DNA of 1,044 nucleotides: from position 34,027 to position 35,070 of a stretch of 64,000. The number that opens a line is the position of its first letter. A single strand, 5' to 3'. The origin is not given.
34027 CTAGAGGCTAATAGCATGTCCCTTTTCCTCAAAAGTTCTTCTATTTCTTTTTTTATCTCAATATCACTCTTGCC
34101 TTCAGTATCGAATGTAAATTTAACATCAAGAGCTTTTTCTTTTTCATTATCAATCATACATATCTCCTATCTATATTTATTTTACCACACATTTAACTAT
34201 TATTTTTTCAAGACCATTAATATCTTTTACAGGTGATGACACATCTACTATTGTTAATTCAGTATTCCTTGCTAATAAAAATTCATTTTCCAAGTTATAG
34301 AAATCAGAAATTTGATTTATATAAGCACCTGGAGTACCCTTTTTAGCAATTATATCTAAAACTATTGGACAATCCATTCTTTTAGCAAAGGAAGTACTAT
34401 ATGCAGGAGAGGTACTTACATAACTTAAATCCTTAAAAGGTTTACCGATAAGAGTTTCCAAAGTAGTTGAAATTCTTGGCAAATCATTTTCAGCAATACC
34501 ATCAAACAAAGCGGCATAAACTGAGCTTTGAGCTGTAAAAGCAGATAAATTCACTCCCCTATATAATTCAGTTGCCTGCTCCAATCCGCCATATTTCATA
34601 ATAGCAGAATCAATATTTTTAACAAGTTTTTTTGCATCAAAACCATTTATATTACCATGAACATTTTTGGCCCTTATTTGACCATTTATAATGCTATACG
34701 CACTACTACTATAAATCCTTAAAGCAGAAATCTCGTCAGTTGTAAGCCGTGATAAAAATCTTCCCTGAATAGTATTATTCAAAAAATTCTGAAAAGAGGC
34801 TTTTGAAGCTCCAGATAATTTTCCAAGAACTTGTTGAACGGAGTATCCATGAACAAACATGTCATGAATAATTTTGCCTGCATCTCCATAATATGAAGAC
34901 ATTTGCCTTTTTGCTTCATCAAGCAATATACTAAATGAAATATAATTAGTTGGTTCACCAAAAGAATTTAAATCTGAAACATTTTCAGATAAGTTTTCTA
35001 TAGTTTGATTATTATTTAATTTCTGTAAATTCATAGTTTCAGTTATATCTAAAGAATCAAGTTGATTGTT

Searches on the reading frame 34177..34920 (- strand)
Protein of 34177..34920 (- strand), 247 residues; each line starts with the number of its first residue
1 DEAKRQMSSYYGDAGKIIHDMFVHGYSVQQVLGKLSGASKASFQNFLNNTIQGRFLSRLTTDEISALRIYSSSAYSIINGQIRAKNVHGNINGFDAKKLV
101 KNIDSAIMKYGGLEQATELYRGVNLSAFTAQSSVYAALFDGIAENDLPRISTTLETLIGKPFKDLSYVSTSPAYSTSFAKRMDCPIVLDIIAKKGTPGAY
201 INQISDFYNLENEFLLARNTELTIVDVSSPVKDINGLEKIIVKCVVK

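Call 6: search_solved_structures(query=window:34177-34896:-, max_evalue=10, show_alignments=3)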
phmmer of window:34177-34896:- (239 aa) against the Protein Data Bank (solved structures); distinct sequences matched with E-value up to 10: 42.
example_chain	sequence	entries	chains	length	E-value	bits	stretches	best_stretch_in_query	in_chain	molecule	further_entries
3bw8_A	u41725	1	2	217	3.9e-07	33.2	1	50-220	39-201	Mono-ADP-ribosyltransferase C3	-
2j3x_A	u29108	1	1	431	5.3e-07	32.7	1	44-231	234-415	C2 TOXIN COMPONENT I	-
2j3z_A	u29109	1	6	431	1.9e-06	30.9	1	44-231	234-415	C2 TOXIN COMPONENT I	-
2j3v_A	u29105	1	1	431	1.9e-06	30.9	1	44-231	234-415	C2 TOXIN COMPONENT I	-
1r45_A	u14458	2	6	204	0.00015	24.7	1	51-220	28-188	Mono-ADP-ribosyltransferase C3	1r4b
6een_C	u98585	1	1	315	0.00023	24.1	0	98-137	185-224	Designer Pentatricopeptide Protein dPPR10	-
6een_A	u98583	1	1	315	0.00027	23.9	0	98-137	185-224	Designer Pentatricopeptide Protein dPPR10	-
2c8g_A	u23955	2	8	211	0.00068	22.6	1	52-219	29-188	MONO-ADP-RIBOSYLTRANSFERASE C3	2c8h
4fk7_A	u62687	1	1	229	0.00072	22.5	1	51-210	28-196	Putative ADP-ribosyltransferase Certhrax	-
9vej_H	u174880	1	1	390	0.00074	22.4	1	49-233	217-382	Vip2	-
9veg_H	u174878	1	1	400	0.00081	22.3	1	49-233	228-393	Vip2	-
1gze_A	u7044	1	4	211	0.00086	22.2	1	52-219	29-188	MONO-ADP-RIBOSYLTRANSFERASE C3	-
1g24_A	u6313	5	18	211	0.0009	22.2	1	52-219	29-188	EXOENZYME C3 | MONO-ADP-RIBOSYLTRANSFERASE C3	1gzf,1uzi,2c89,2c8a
2a78_B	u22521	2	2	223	0.00098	22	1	51-219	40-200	Mono-ADP-ribosyltransferase C3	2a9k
2bov_B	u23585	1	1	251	0.0013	21.7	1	51-219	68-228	MONO-ADP-RIBOSYLTRANSFERASE C3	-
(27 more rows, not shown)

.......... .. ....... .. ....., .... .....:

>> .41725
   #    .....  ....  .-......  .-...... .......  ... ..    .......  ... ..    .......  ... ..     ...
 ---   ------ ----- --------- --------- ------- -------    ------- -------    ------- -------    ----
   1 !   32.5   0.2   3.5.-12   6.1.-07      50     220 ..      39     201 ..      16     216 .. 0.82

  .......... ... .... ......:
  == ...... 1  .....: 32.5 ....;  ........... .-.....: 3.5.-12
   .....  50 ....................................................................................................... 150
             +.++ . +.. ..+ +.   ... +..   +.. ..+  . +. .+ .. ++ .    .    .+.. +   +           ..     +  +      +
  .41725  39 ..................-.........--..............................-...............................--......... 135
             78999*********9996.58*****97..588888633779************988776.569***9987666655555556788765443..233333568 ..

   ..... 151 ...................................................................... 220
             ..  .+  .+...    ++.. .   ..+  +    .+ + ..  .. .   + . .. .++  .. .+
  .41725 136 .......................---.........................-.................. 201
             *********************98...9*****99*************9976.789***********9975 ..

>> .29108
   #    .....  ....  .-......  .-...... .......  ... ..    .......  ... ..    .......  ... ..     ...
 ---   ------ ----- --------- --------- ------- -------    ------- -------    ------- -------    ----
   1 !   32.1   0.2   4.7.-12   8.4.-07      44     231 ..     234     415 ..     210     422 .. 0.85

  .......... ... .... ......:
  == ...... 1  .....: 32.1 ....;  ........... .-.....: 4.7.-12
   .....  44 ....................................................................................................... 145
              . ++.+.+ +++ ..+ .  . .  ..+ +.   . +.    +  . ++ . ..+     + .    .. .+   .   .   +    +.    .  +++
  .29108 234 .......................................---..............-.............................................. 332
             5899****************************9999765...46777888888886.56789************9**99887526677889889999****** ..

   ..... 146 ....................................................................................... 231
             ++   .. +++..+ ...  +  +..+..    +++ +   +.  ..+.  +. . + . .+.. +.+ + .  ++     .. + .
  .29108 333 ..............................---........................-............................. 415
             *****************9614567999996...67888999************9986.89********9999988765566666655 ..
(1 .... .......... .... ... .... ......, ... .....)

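Call 21: find_homologous_proteins(query=window:34177-34920:-, max_evalue=0.001)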
Query window:34177-34920:- (247 aa): 6 proteins with E <= 0.001 among 404 candidates.
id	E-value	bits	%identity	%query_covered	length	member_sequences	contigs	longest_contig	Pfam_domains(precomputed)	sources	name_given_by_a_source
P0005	5.7e-80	286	55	100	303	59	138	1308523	PF03496.21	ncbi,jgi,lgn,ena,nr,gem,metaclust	ncbi:bH3531 protein [Clostridium sp. CAG:417]|jgi:hypothetical protein|nr:bH3531 protein [Clostridiu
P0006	4.5e-79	283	55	100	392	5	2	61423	PF03496.21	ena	-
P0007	4.1e-77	277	60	92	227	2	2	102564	PF03496.21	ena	-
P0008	6.3e-53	198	66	62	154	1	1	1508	PF03496.21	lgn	-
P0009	9.0e-48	181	43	98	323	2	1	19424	PF03496.21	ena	-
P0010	2.6e-28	117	37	87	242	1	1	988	PF03496.21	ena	-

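Call 22: search_protein_families(library=pfam, proteins=[window:34177-34920:-, P0005, P0006, P0009], max_evalue=1)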
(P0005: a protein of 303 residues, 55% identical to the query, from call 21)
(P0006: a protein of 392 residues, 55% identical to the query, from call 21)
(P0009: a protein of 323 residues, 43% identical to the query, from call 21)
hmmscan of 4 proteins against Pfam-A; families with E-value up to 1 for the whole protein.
window:34177-34920:- (247 aa): 2 families
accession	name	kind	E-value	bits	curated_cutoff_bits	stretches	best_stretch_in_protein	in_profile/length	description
PF03496.20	ADPrib_exo_Tox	-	2e-26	93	23.4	1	56-243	13-190/196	ADP-ribosyltransferase exoenzyme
PF16358.11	RcsF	-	0.16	12.4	29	1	149-172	28-51/110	RcsF lipoprotein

P0005 (303 aa): 4 families
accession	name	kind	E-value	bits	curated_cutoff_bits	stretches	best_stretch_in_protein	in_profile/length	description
PF03496.20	ADPrib_exo_Tox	-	9.5e-30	103.8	23.4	1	107-299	8-190/196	ADP-ribosyltransferase exoenzyme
PF22085.1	NorB_cytochrome_c-like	-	0.027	15.3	29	1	14-86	67-140/181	Nitric oxide reductase subunit B, cytochrome c-like domain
PF23404.1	FAZ1_C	-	0.091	13.3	27.6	1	8-26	11-29/35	FAZ1, C-terminal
PF22293.1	ANXE1_4th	-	0.15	12.8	27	1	51-79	24-52/64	Annexin E1, fourth repeat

P0006 (392 aa): 12 families
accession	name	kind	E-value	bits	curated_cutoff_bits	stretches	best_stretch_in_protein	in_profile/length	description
PF03496.20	ADPrib_exo_Tox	-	2.5e-29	102.4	23.4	1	196-388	8-190/196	ADP-ribosyltransferase exoenzyme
PF01442.23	Apolipoprotein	-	0.022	14.9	90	1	6-100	80-174/190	Apolipoprotein A1/A4/E domain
PF21097.3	SR_plectin_7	-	0.029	15.2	27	1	74-156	26-107/116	Spectrin repeat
PF20570.3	DUF6779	-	0.04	15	28.1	1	61-121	37-97/108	Domain of unknown function (DUF6779)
PF14448.11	Nuc_N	-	0.085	13.2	25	0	32-60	28-56/58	Nuclease N terminal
PF23404.1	FAZ1_C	-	0.13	12.9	27.6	1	95-116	9-30/35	FAZ1, C-terminal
PF00771.25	FHIPEP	-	0.21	10.4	29.1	1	43-206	448-609/657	FHIPEP family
PF05597.16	Phasin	-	0.31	11.5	28.8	1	33-114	46-124/126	Poly(hydroxyalcanoate) granule associated protein (phasin)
PF05852.16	DUF848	-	0.38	11.3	25.3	1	85-169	50-134/145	Gammaherpesvirus protein of unknown function (DUF848)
PF20882.2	Sos7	-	0.48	11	27.3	0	78-114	31-67/75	Kinetochore protein Sos7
PF12443.13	AKNA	-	0.55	11.3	28.1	0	43-67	56-80/99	AT-hook-containing transcription factor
PF19890.4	DUF6363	-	0.55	10.5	26.4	0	345-377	7-39/75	Domain of unknown function (DUF6363)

P0009 (323 aa): 2 families
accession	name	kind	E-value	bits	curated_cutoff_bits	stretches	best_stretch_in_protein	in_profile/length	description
PF03496.20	ADPrib_exo_Tox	-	2e-29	102.8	23.4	1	135-319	8-190/196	ADP-ribosyltransferase exoenzyme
PF21829.1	DUF6889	-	0.047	13.9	23.9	0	2-18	4-20/40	Family of unknown function (DUF6889)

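Call 25: find_encoding_contigs(protein=P0005, flank=6000, max_places=6)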
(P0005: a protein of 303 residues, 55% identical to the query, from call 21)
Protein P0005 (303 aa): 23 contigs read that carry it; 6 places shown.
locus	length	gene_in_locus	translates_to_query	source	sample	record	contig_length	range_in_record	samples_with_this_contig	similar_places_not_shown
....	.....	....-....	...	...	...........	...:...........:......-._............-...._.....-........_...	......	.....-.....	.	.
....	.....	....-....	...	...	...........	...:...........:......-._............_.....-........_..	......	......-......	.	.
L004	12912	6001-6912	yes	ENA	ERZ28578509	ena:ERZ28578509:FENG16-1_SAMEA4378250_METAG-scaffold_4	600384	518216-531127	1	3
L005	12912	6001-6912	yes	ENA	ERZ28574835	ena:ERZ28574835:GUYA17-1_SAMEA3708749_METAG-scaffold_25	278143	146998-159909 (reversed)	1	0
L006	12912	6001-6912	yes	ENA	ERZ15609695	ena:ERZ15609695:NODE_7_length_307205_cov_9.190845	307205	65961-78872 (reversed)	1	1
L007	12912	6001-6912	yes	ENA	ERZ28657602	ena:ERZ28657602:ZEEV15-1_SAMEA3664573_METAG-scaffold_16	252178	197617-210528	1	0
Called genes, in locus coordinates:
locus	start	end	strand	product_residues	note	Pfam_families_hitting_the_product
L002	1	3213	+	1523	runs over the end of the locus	PF01580:FtsK_SpoIIIE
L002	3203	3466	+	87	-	-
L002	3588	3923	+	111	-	PF13780:DUF4176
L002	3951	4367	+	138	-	PF13780:DUF4176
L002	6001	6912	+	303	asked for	PF03496:ADPrib_exo_Tox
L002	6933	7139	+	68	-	-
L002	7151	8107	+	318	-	PF03747:ADP_ribosyl_GH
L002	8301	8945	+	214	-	-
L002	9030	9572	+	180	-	-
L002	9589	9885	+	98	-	-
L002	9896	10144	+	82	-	-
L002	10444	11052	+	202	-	-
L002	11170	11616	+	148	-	-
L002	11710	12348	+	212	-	PF03006:HlyIII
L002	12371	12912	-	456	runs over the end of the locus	PF00933:Glyco_hydro_3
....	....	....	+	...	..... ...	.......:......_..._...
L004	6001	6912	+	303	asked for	PF03496:ADPrib_exo_Tox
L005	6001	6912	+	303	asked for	PF03496:ADPrib_exo_Tox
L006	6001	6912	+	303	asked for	PF03496:ADPrib_exo_Tox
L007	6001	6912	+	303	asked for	PF03496:ADPrib_exo_Tox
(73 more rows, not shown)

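Call 29: find_related_loci(query=A1, collection=genome_contigs, flank=8000)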
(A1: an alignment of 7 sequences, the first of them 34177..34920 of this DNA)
Query A1 (247 aa) in genome_contigs; peptide patterns used: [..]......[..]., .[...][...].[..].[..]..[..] (x = any residue, [..] = any of these).
155 stretches matched a pattern; 8 encode a relative of the query (tblastn E <= 1e-3); 8 distinct loci.
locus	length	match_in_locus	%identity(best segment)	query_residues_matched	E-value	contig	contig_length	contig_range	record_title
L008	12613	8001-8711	57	1-237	3e-88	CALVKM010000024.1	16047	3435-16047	MAG: uncultured Bacilli bacterium isolate BRZ_NS__bin93 genome assembly, contig: BRZ_NS__NODE_3546_length_16047_cov_39.0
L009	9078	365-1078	55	2-239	4e-84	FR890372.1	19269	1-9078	Clostridium sp. CAG:417 genomic scaffold, scf23, whole genome shotgun sequence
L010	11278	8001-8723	50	2-247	2e-74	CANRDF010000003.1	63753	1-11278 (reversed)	MAG: uncultured Bacilli bacterium isolate Lapin-026__bin92 genome assembly, contig: Lapin-026__NODE_455_length_63753_cov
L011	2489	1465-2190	49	5-246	3e-75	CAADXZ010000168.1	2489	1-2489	MAG TPA_asm: Clostridia bacterium, isolate HGM13616, WGS project CAADXZ010000000 data, contig: ERS396334_46_k87_189171,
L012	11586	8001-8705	43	2-244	3e-57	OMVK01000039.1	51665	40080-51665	uncultured bacterium isolate hRUG910 genome assembly, contig: NODE_364_length_51665_cov_23.9501, whole genome shotgun se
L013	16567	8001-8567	42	35-246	5e-44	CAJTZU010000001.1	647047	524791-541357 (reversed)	MAG TPA_asm: uncultured Bacilli bacterium isolate MGBC118066 genome assembly, contig: MGBC118066.1, whole genome shotgun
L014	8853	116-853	56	2-247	2e-90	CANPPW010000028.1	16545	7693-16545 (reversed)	MAG TPA_asm: uncultured Tenericutes bacterium isolate SRR15730559_bin.36_metawrap_v1.3_MAG genome assembly, contig: NODE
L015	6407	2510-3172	36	6-246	9e-39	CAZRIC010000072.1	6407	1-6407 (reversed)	MAG TPA_asm: uncultured Muribaculaceae bacterium isolate SRP287540_co1_70 genome assembly, contig: NODE_13245_length_640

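Call 85: search_protein_families(library=pfam, proteins=[L008:5829-8744:+, L010:2784-8726:+, L012:6456-8717:+, L013:2901-10085:+, L011:10-2196:+], max_evalue=0.001)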
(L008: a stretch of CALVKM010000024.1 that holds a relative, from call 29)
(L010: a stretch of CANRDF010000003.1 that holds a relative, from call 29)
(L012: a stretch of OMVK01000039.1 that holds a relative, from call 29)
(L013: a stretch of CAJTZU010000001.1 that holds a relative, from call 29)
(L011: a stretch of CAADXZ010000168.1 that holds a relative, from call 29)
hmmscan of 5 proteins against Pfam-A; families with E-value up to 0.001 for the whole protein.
L008:5829-8744:+ (971 aa): 1 family
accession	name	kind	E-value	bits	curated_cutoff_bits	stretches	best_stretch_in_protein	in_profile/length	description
PF03496.20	ADPrib_exo_Tox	-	8.6e-30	104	23.4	1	775-967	8-190/196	ADP-ribosyltransferase exoenzyme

L010:2784-8726:+ (1980 aa): 0 families

L012:6456-8717:+ (753 aa): 1 family
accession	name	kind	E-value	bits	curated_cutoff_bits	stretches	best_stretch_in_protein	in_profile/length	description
PF03496.20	ADPrib_exo_Tox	-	4.2e-29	101.7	23.4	1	565-749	8-190/196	ADP-ribosyltransferase exoenzyme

L013:2901-10085:+ (2394 aa): 2 families
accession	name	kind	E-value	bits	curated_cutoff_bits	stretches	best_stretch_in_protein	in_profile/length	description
PF03496.20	ADPrib_exo_Tox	-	6.5e-28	97.9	23.4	1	1719-1891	10-195/196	ADP-ribosyltransferase exoenzyme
PF25724.1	crAss_THA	-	0.001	19.3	27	0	1864-1946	12-92/182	Crassvirus tail hub protein A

L011:10-2196:+ (728 aa): 1 family
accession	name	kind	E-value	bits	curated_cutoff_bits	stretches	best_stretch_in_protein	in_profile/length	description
PF03496.20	ADPrib_exo_Tox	-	3.4e-24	85.7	23.4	1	536-725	12-191/196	ADP-ribosyltransferase exoenzyme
